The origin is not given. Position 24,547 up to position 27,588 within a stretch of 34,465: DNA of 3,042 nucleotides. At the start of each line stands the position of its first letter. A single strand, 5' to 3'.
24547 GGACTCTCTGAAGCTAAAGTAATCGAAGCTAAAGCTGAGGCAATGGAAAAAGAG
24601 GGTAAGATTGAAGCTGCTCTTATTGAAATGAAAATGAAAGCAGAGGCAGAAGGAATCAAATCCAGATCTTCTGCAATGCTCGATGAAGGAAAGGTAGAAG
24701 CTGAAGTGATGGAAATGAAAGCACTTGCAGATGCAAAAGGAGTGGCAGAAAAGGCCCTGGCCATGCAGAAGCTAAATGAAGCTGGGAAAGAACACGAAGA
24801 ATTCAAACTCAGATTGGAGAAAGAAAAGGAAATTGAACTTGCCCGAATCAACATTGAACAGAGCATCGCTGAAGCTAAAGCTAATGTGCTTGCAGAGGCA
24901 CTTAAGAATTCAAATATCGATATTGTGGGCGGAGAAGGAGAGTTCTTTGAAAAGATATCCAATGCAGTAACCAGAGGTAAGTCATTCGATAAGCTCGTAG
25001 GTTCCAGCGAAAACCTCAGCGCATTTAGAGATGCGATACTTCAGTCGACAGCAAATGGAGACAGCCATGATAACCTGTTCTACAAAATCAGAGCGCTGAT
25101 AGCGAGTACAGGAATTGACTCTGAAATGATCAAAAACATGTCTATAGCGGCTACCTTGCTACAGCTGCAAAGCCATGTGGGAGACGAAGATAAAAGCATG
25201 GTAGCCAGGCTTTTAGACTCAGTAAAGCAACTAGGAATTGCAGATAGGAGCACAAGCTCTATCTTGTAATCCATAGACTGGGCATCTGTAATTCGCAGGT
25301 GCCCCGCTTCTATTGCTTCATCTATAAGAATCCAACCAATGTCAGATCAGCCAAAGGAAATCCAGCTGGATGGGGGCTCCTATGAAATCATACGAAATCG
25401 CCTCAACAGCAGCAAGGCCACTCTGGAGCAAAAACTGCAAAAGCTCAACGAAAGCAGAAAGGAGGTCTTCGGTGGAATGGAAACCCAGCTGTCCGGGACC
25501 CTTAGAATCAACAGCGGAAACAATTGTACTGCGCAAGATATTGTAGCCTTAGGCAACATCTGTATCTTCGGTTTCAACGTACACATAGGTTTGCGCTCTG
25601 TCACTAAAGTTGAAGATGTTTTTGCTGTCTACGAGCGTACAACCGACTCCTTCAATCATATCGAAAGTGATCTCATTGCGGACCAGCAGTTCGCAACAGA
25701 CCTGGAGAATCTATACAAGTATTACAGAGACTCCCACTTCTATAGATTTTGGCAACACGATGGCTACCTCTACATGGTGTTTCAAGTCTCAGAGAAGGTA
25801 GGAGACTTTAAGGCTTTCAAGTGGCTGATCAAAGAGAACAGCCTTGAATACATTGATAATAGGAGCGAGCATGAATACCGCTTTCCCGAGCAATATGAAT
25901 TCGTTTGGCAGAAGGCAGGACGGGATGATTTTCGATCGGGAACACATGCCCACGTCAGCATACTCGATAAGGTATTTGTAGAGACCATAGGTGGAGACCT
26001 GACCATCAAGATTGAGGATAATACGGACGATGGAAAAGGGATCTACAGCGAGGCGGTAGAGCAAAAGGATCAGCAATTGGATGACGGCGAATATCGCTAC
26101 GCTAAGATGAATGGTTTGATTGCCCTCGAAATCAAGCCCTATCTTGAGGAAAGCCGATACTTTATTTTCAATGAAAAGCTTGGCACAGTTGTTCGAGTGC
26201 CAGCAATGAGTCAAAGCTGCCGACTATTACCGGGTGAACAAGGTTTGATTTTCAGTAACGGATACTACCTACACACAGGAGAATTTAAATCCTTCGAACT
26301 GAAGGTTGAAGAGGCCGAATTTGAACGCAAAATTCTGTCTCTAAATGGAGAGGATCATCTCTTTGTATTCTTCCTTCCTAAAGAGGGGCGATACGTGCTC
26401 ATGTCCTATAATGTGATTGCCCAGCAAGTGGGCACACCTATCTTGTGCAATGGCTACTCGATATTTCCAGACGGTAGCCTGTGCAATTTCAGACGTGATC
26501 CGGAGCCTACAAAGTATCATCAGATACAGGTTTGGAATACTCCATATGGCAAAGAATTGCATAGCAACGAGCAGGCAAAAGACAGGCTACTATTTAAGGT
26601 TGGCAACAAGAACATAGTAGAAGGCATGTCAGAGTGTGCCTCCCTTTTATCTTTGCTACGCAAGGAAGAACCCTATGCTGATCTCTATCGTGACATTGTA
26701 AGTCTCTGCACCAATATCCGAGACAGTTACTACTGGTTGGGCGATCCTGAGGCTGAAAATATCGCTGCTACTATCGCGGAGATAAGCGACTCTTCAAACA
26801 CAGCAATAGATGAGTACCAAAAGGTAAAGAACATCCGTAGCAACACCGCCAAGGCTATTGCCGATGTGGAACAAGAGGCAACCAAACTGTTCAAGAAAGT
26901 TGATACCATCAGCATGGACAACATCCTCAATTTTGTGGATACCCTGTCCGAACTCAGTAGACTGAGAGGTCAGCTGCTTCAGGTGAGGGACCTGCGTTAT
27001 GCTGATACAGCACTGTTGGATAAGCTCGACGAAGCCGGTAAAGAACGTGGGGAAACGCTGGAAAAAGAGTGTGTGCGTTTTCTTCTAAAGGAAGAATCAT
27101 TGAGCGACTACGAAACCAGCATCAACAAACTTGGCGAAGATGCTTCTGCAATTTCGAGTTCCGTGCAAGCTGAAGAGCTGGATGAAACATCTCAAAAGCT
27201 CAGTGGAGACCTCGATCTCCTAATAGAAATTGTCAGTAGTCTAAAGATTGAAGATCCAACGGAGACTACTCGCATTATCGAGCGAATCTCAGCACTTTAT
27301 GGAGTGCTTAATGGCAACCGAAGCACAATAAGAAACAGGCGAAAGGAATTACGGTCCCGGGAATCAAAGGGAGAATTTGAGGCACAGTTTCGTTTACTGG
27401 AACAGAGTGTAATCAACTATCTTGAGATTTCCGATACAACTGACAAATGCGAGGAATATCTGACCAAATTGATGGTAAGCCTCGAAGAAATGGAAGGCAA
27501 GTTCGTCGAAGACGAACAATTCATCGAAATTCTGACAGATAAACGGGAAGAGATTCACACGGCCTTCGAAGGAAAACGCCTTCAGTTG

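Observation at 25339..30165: Architecture of the 1608-aa protein: the ATPase sits at the C-terminal end after about 1150 aa of non-enzymatic domains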

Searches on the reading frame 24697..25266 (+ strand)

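Call 44: search_protein_families(library=pfam, proteins=[window:24697-25266:+], max_evalue=10)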
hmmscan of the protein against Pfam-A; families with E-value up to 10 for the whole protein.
window:24697-25266:+ (190 aa): 1 family
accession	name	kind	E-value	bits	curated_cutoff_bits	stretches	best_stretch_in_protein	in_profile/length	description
PF21506.2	Knl-2-like_dom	-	0.66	10.3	27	1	131-151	30-50/54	Kinetochore null protein 2-like domain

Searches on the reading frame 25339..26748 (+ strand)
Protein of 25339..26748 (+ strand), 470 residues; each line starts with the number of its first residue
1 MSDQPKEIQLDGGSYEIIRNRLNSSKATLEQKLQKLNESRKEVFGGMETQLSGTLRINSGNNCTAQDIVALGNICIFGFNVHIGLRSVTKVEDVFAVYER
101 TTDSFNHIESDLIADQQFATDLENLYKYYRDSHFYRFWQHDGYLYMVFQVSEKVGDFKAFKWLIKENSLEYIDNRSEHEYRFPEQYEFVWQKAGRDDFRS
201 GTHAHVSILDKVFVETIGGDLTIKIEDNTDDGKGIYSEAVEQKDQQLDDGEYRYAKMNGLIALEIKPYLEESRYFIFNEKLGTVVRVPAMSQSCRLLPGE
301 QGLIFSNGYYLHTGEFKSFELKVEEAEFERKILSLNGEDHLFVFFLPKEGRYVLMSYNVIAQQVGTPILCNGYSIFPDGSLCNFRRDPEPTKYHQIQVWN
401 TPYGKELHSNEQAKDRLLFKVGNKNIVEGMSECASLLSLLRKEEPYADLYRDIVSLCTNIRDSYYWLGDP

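Call 71: search_protein_representatives(protein=window:25339-26748:+)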
Query: 470 residues. Proteins with E-value up to 0.001 (for the whole library): 673; up to 1e-10: 466; up to 1e-30: 225. The best 150 are listed.
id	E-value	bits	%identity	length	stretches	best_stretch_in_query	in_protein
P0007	6.2e-169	579.0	56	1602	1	6-467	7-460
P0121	1.3e-156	538.4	50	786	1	2-469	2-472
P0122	4.9e-146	503.5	51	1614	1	10-469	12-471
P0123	9.6e-146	502.5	50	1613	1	7-469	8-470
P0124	7.6e-138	476.5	45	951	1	9-467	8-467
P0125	7.1e-137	473.3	48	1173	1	9-467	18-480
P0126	2.5e-136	471.5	48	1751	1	7-470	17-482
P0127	4.0e-135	467.5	47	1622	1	10-467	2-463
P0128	6.4e-135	466.8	46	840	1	10-470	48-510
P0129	3.5e-134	464.4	45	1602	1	11-468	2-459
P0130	4.9e-131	454.0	45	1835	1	10-468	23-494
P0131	7.3e-131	453.5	45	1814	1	7-469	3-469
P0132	1.2e-130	452.7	50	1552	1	69-468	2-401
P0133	1.6e-130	452.4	45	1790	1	6-469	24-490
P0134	5.1e-129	447.4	43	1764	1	9-470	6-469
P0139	5.7e-124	430.8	45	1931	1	8-469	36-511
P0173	1.5e-102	360.1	39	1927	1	8-469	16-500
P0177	2.3e-101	356.2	40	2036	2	111-470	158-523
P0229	1.7e-69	251.1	30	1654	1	11-467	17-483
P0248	7.0e-60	219.4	29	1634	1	8-469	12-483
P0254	6.4e-56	206.4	31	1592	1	10-469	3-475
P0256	5.0e-55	203.4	28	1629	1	14-469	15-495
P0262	3.3e-53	197.5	28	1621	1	9-468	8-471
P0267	1.1e-50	189.2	30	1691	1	20-441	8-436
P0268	3.4e-50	187.5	27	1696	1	10-467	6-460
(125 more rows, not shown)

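Call 77: list_cluster_members(proteins=[P0268, P0262, P0256, P0248, P0229, P0177, P0173, P0139, P0254, P0267])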
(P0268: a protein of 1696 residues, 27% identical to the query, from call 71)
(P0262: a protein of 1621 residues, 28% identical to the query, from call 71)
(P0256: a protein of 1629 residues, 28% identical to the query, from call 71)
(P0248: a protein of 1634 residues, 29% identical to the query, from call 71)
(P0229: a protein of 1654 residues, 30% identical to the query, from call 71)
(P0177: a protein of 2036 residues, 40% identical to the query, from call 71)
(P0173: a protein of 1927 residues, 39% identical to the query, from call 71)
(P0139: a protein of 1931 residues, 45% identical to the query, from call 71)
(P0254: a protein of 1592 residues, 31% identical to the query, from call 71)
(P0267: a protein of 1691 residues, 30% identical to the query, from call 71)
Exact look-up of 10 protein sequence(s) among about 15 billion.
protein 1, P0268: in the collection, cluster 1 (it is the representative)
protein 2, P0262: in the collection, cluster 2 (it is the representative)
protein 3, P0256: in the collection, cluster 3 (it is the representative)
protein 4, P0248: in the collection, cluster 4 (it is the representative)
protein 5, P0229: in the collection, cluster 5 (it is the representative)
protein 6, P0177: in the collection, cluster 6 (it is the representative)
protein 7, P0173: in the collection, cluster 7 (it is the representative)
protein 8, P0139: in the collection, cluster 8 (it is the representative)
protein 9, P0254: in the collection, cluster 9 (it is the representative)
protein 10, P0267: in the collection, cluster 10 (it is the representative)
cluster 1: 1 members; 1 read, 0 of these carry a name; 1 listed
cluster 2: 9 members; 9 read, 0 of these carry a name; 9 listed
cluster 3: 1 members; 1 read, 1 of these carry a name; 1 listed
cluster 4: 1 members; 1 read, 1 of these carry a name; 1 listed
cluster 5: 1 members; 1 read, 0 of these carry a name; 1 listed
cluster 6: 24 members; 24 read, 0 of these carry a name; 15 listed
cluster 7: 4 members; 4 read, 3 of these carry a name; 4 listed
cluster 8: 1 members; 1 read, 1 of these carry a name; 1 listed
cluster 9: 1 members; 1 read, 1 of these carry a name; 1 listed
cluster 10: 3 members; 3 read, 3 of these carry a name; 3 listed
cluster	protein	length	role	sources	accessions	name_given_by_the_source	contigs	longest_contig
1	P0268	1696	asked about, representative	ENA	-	-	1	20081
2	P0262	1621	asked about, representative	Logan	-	-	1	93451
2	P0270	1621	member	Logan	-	-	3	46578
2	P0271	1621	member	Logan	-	-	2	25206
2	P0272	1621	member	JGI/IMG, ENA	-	-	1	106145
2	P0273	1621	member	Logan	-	-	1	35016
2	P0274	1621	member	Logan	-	-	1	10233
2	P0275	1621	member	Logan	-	-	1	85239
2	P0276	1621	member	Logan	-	-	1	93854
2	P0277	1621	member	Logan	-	-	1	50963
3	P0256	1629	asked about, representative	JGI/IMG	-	hypothetical protein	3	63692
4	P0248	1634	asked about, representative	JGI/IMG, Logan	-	hypothetical protein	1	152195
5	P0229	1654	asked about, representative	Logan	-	-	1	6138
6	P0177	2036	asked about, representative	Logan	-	-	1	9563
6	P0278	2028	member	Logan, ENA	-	-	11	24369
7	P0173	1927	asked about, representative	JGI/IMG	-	hypothetical protein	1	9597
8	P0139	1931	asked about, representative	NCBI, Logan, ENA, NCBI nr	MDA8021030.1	MAG: DNA repair ATPase [Thermoanaerobaculia bacterium] | DNA repair ATPase [Thermoanaerobaculia bacterium]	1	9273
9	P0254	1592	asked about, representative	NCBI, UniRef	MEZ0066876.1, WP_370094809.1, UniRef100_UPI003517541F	hypothetical protein ABIA32_002889 [Streptacidiphilus sp. MAP12-20] | DNA repair ATPase n=1 Tax=Streptacidiphilus sp. MAP12-20 TaxID=3156299 RepID=UPI003517541F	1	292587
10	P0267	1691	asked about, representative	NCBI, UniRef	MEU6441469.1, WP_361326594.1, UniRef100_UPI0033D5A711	DNA repair ATPase [Streptomyces sp. NPDC047046] | DNA repair ATPase n=1 Tax=Streptomyces sp. NPDC047046 TaxID=3155378 RepID=UPI0033D5A711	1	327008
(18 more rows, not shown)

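Call 78: find_encoding_contigs(protein=P0267, flank=8000, max_places=1)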
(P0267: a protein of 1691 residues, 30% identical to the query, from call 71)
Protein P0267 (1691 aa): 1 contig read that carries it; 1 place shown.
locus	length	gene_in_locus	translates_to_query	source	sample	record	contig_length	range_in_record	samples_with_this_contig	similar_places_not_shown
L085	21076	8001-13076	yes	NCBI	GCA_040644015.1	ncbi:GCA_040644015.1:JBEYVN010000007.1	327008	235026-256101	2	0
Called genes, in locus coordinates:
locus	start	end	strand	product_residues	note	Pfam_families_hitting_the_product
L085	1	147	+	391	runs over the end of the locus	PF20903:SPL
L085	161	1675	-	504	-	PF04244:DPRP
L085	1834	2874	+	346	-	PF00248:Aldo_ket_red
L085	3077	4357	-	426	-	PF03952:Enolase_N, PF00113:Enolase_C, PF13378:MR_MLE_C (weak)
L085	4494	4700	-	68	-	PF09947:DUF2180 (weak)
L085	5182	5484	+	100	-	-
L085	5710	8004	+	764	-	-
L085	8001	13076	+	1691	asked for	PF12458:DUF3686, PF25472:DUF7902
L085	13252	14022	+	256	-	PF01522:Polysacc_deac_1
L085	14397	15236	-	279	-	PF02585:PIG-L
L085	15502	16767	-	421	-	-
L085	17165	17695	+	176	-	PF12710:HAD (weak)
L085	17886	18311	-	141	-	PF12802:MarR_2, PF13463:HTH_27 (weak)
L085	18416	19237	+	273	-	PF00561:Abhydrolase_1, PF12146:Hydrolase_4 (weak), PF12697:Abhydrolase_6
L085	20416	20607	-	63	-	-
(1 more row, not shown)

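Call 79: find_encoding_contigs(protein=P0262, flank=8000, max_places=1)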
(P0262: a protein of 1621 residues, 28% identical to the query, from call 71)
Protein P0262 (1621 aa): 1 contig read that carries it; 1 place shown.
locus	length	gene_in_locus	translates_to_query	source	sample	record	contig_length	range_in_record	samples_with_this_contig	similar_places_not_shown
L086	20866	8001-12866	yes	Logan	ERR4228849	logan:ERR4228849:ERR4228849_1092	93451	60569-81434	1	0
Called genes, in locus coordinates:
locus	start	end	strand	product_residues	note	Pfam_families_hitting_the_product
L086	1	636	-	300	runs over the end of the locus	PF12796:Ank_2 (faint), PF13637:Ank_4 (faint), PF13857:Ank_5 (faint), PF00023:Ank (faint)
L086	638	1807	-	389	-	PF00023:Ank (faint), PF13606:Ank_3 (faint), PF13637:Ank_4 (faint), PF13857:Ank_5 (faint), PF12796:Ank_2 (weak)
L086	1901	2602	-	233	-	-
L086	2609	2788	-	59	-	-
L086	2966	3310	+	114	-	-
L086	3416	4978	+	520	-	PF12796:Ank_2 (faint)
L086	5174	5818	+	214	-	-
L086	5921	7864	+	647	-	-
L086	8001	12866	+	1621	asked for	PF12458:DUF3686, PF07728:AAA_5 (faint), PF25472:DUF7902, PF00004:AAA (weak)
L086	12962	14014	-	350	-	-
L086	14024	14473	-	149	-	PF00583:Acetyltransf_1 (weak), PF13508:Acetyltransf_7 (weak)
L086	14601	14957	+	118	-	-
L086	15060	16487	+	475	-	PF03062:MBOAT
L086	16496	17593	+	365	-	PF04311:DUF459, PF13472:Lipase_GDSL_2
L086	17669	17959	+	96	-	-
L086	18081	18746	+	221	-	-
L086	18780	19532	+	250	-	PF04012:PspA_IM30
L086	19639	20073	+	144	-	-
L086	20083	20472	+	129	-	-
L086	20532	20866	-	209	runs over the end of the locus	PF13637:Ank_4 (faint), PF13857:Ank_5 (faint), PF00023:Ank (faint), PF12796:Ank_2 (weak)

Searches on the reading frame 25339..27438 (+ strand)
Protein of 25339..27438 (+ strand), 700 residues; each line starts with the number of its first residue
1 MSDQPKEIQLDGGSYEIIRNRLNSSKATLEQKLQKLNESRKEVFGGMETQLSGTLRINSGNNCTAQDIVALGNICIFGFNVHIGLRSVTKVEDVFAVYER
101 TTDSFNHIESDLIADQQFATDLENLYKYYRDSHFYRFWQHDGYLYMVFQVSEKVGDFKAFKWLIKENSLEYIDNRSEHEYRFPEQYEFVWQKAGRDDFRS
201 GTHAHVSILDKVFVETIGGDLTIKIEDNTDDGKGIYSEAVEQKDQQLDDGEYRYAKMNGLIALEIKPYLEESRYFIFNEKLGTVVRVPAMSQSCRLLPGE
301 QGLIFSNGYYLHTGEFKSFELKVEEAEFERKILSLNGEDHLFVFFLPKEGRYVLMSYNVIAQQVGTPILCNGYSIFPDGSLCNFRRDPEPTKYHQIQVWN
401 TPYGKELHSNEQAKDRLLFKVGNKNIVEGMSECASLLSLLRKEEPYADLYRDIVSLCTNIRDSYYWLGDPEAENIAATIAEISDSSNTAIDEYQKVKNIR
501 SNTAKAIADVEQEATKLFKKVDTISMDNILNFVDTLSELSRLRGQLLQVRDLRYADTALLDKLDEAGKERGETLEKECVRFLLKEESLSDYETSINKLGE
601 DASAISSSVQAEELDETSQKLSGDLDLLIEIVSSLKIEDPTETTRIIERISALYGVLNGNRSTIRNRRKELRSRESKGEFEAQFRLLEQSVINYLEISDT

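Call 33: predict_structure(alignment_id=A1)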
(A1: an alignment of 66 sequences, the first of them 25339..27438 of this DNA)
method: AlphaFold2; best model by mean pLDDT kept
length: 700 residues; sequences in the alignment: 66
mean_pLDDT: 87.0   pTM: 0.71
mean pLDDT of the five models: 87.0, 86.8, 85.9, 84.3, 84.1
residues with pLDDT >= 90: 290; 70-90: 379; 50-70: 21; < 50: 10
segments of 3 or more residues with pLDDT < 50: 1-7
pLDDT, mean of each block of 10 residues (from residue 1): 41 75 93 93 83 88 90 91 68 90 84 89 89 92 93 87 90 91 92 91 88 87 84 85 86 92 94 93 90 91 93 88 88 87 93 94 91 92 91 91 75 83 90 90 77 92 92 93 91 84 90 91 84 89 89 86 91 87 86 90 85 89 87 73 83 89 87 83 85 74
secondary structure, 60 per line:
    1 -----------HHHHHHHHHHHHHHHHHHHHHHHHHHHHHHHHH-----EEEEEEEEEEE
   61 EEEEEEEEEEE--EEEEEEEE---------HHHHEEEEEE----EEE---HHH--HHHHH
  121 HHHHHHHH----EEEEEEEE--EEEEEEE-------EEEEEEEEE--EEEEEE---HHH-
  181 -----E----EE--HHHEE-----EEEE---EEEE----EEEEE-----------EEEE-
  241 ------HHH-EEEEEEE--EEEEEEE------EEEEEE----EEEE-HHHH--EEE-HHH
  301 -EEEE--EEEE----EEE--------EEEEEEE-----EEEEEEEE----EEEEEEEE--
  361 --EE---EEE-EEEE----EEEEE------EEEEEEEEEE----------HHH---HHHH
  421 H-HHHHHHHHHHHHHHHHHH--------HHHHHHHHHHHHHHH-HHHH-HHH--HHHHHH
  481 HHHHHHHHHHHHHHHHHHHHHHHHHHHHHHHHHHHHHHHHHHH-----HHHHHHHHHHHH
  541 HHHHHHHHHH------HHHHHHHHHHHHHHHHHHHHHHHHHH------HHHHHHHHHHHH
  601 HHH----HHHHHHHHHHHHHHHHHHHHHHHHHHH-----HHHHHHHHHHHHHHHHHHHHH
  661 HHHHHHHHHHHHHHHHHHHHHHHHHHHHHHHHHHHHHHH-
elements in order (helices of 4 or more, strands of 3 or more residues): H12-44 E50-71 E74-81 H91-94 E95-100 E105-107 H116-128 E133-140 E143-149 E157-165 E168-173 E205-208 E212-215 E220-224 E236-239 E251-257 E260-266 E273-278 E283-286 H288-291 E294-296 E302-305 E308-311 E316-318 E327-333 E339-346 E351-358 E368-370 E372-375 E380-384 E391-400 H417-421 H423-440 H449-463 H465-468 H475-523 H529-550 H557-582 H589-603 H608-634 H640-699

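Call 70: fold_search(model_id=the predicted structure, library=pdb)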
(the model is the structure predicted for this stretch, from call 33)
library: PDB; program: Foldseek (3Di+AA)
matches with E <= 10: 743; with E <= 0.001: 84
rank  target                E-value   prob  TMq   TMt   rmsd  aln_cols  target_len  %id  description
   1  8snb_4B               6.8e-07  1.00  0.12  0.13  21.3       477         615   10  atomic model of sea urchin sperm doublet microtubule (48-nm periodicity) (released 2023-06-28)
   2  9n73_LI               3.3e-06  0.99  0.16  0.18  34.5       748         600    9  SSU processome maturation and disassembly, State G (released 2025-10-29)
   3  9e2g_2B               5.2e-06  1.00  0.18  0.20  17.2       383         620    9  Cryo-EM structure of 48 nm repeat of microtubule doublet from T. brucei flagellum (released 2025-03-12)
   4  8xi3_B                6.2e-06  1.00  0.19  0.31  16.9       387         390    8  Structure of mouse SCMC-14-3-3gama complex (released 2024-10-02)
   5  12dl_HA               7.2e-06  1.00  0.20  0.34  16.7       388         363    7  Native structure of the cytoplasmic lattice (CPL) asymmetric unit from mouse MII eggs (released 2026-04-08)
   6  8pu0_A                7.5e-06  1.00  0.19  0.13  16.0       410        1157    8  Cryo-EM structure of human Elp123 in complex with tRNA, desulpho-CoA, 5'-deoxyadenosine and methionine (released 2024-04-17)
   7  9e78_0L               7.5e-06  0.99  0.10  0.11  23.3       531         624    9  48-nm repeat of the Leishmania tarentolae doublet microtubule (released 2025-03-12)
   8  9d1y_A                8.6e-06  1.00  0.19  0.31  16.7       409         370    9  Structure of G75R Ubiquitin bound to KLHDC3-EloB/C (released 2024-11-20)
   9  8g2z_0U               9.4e-06  1.00  0.18  0.20  17.0       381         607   11  48-nm doublet microtubule from Tetrahymena thermophila strain CU428 (released 2023-06-14)
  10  8hmc_B                1.2e-05  1.00  0.19  0.12  16.4       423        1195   10  base module state 1 of Tetrahymena IFT-A (released 2023-06-14)
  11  9d1i_A                1.2e-05  1.00  0.19  0.32  20.3       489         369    8  Structure of Ubiquitin bound to KLHDC3-EloB/C (released 2024-11-20)
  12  7k58_C                1.2e-05  0.94  0.12  0.03  39.9       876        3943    9  Structure of outer-arm dyneins bound to microtubule with microtubule binding state 1(MTBS-1) (released 2021-09-29)
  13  6gmu                  1.3e-05  1.00  0.18  0.31  18.4       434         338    9  Serum paraoxonase-1 by directed evolution with the L69G/H134R/F222S/T332S mutations (released 2019-04-17)
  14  9d5n_CH               1.4e-05  1.00  0.18  0.21  16.8       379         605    8  48-nm doublet microtubule from Trichomonas vaginalis strain G3 (released 2025-05-14)
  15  4uuy_B                1.5e-05  1.00  0.15  0.26  17.4       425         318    9  Structural Identification of the Vps18 beta-propeller reveals a critical role in the HOPS complex stability and functi (released 2014-10-29)
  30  8f5o_B                9.1e-05  0.44  0.08  0.07  32.9       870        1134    9  Structure of Leishmania tarentolae IFT-A (state 1) (released 2022-12-21)
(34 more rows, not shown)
